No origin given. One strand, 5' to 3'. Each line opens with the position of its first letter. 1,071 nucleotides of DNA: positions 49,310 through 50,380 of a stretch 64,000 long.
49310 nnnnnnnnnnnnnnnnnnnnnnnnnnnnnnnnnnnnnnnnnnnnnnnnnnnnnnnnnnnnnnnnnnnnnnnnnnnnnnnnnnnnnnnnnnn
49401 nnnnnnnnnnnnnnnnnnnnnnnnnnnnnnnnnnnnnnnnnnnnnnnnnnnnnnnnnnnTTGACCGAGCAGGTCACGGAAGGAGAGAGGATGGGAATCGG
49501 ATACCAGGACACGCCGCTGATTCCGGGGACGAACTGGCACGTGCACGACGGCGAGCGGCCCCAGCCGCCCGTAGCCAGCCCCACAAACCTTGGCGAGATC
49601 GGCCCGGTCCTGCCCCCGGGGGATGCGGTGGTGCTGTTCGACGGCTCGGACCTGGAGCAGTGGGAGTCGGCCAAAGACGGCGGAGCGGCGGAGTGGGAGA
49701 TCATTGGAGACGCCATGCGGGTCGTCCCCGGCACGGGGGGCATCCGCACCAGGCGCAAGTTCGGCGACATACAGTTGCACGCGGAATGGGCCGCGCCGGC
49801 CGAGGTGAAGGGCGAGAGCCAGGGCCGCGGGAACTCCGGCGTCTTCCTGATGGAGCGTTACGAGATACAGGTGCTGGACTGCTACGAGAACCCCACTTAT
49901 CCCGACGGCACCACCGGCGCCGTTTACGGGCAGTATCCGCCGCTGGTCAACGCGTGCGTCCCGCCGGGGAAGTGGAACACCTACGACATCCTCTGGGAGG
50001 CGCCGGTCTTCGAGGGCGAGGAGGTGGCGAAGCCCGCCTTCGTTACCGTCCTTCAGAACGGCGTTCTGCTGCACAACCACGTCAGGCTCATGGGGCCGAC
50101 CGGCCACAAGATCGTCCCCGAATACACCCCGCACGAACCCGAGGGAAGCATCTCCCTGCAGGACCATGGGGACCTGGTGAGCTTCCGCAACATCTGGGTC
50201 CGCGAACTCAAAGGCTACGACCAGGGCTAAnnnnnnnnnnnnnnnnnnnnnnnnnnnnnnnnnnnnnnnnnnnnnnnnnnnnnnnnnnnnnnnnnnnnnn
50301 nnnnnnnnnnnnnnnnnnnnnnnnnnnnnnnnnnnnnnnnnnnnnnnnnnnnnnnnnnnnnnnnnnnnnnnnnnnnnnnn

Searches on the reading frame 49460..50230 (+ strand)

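Call 55: search_protein_families(library=pfam, proteins=[window:49460-50230:+], max_evalue=0.0001)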
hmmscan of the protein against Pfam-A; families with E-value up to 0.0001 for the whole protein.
window:49460-50230:+ (256 aa): 1 family
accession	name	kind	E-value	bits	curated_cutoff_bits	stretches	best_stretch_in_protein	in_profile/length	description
PF06439.18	3keto-disac_hyd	-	2.2e-42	145.7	26.8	1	56-248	2-187/187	3-keto-disaccharide hydrolase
